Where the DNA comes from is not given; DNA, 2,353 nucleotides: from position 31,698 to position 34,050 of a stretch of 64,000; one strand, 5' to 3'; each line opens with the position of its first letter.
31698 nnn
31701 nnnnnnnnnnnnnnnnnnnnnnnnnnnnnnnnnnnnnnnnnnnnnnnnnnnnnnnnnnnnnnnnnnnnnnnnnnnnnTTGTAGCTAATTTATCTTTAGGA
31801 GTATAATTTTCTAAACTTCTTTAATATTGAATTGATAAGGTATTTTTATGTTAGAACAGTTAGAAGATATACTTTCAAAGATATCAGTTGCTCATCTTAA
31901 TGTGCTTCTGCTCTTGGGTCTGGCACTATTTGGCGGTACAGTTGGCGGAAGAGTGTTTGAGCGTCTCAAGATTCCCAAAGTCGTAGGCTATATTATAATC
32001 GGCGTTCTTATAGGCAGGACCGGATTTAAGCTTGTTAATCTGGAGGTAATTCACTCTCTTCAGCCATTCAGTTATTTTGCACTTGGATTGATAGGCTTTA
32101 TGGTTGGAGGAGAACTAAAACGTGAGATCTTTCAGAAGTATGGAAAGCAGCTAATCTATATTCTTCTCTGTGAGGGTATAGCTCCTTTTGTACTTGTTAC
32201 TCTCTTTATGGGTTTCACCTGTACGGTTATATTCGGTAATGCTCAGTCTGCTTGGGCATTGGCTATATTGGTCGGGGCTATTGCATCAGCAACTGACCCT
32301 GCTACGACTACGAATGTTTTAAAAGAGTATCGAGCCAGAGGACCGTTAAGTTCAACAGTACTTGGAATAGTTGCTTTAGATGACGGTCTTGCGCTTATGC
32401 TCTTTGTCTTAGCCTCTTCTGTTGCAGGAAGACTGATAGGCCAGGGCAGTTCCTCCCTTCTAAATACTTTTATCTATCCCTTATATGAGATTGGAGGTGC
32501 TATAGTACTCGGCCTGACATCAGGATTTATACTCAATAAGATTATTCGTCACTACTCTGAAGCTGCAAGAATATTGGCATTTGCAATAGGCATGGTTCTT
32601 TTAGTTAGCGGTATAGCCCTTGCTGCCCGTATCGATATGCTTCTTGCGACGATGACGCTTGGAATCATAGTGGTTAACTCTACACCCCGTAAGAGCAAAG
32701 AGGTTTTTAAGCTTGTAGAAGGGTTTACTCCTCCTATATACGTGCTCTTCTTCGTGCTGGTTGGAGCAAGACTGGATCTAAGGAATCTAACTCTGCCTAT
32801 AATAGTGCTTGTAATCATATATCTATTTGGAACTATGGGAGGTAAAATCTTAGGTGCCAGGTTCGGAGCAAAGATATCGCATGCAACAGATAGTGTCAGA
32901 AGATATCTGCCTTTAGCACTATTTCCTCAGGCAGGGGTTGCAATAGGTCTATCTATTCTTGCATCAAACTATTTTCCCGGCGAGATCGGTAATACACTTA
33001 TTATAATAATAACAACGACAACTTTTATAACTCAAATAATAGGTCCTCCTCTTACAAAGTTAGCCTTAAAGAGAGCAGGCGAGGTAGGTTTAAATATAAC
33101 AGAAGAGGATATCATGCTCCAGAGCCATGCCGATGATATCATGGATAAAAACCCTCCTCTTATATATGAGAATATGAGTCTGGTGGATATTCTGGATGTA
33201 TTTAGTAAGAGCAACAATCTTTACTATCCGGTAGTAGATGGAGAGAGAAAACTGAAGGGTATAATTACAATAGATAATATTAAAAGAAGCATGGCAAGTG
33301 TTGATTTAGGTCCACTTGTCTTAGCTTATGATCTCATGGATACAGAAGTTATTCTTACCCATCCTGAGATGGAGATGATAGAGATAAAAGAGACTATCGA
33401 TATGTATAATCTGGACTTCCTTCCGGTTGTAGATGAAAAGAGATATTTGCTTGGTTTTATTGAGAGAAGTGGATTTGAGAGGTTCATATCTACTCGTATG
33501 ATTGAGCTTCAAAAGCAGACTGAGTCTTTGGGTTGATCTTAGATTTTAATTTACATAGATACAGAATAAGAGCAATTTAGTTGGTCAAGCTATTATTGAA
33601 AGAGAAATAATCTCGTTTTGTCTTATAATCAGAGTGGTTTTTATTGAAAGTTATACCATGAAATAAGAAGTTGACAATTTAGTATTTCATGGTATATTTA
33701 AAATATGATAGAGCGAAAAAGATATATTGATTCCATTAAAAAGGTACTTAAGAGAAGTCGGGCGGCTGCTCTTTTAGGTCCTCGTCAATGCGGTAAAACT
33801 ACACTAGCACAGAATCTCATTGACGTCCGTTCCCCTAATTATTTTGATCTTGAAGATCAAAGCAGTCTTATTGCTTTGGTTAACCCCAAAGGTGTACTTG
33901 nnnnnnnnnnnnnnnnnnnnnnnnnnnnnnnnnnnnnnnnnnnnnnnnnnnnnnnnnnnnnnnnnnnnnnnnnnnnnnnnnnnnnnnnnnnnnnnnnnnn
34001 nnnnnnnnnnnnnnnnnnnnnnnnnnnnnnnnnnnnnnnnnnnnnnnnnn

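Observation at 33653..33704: Conserved palindromic operator wrapped around the promoter of both DUF4143 ATPase paralogs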

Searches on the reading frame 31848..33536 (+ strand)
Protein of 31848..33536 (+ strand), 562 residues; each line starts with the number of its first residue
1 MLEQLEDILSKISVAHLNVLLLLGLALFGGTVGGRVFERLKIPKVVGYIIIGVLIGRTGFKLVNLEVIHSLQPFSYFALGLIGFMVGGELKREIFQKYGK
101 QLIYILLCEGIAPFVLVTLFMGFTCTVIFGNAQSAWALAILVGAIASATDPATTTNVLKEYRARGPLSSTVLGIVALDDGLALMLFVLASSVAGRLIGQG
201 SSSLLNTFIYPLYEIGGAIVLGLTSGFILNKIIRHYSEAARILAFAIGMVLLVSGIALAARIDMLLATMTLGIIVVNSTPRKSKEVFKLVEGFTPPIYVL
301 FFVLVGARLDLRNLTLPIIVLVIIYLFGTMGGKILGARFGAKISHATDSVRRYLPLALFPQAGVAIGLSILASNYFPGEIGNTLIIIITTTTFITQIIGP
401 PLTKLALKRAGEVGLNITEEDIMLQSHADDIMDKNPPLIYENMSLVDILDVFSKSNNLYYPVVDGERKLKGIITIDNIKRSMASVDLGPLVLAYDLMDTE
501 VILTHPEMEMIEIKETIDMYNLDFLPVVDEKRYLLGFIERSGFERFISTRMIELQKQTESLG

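Call 12: search_protein_families(library=pfam, proteins=[window:31848-33536:+])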
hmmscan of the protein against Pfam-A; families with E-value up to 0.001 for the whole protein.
window:31848-33536:+ (562 aa): 2 families
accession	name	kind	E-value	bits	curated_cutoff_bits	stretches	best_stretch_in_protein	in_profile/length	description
PF00999.27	Na_H_Exchanger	-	3.9e-37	128.4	26.2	1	26-402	4-372/375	Sodium/hydrogen exchanger, transmembrane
PF00571.33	CBS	-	1.4e-16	61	24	1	429-482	2-55/57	CBS domain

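Call 13: search_protein_families(library=ncbifam, proteins=[window:31848-33536:+])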
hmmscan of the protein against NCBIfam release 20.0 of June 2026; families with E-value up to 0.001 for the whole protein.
window:31848-33536:+ (562 aa): 18 families
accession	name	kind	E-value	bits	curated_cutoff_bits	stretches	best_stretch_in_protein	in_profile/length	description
TIGR00932.1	2a37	subfamily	7.3e-16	58.5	238.3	1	31-310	5-275/275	monovalent cation:proton antiporter-2 (CPA2) family protein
NF003716.0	PRK05326.1-3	equivalog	8.4e-15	54.2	355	1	18-323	6-304/499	potassium/proton antiporter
NF041552.1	TF_PrdR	equivalog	7.4e-09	34.5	795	1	426-558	6-136/577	sigma-54 dependent transcriptional regulator PrdR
NF038279.1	TF_CBS_SpxR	exception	1.7e-08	33.6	600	1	439-541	203-299/427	CBS-HotDog domain-containing transcription factor SpxR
NF011443.0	PRK14869.1-5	equivalog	4.7e-07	28.6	335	1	425-482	68-125/546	putative manganese-dependent inorganic diphosphatase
NF002505.0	PRK01862.1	equivalog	9.4e-07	27.9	482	1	425-538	446-561/577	ClcB-like voltage-gated chloride channel protein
NF011449.0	PRK14869.2-5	equivalog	3.8e-06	26.2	411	0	495-539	71-116/451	putative manganese-dependent inorganic diphosphatase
NF041630.1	CBS_CbpB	equivalog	6.5e-06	26.1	125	1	460-541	45-129/143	cyclic-di-AMP-binding protein CbpB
NF002973.0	PRK03659.1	equivalog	7e-06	24.9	804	1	27-322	14-295/602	glutathione-regulated potassium-efflux system protein KefB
NF011440.0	PRK14869.1-2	equivalog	1e-05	24.4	746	0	428-483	69-124/541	putative manganese-dependent inorganic diphosphatase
NF053603.1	HhpR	exception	1.5e-05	24.4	520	0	495-539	226-270/282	CBS domain-containing high hydrostatic pressure regulator HhpR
TIGR00393.1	kpsF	subfamily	3e-05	23.7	203.7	1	428-539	157-268/268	KpsF/GutQ family sugar-phosphate isomerase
TIGR00831.1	a_cpa1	equivalog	3.7e-05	22.5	279.6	1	37-281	17-249/525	Na+/H+ antiporter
TIGR01186.1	proV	subfamily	4.2e-05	22.8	326.6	1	421-541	234-351/363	betaine/proline/choline family ABC transporter ATP-binding protein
NF045626.1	FeTrans_MagA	equivalog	0.00014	20.9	700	1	29-329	17-307/386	iron transporter MagA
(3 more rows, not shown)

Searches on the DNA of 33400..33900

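Call 31: search_rna_families(source=window, start=33400, end=33900, threshold=evalue, max_evalue=10)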
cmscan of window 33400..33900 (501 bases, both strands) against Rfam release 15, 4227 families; matches with E-value up to 10: 3.
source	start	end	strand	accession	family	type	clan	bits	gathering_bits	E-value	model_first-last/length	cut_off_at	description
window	33648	33701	+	RF04130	MIR7996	Gene; miRNA;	-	14.4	119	6.5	1-190/190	no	MIR7996 microRNA precursor family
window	33652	33696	+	RF03757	mir-6536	Gene; miRNA;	-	14.4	100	8.1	17-65/81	no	mir-6536 microRNA precursor family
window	33438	33499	+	RF00029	Intron_gpII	Intron;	-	12.9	40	7.6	1-77/77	no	Group II catalytic intron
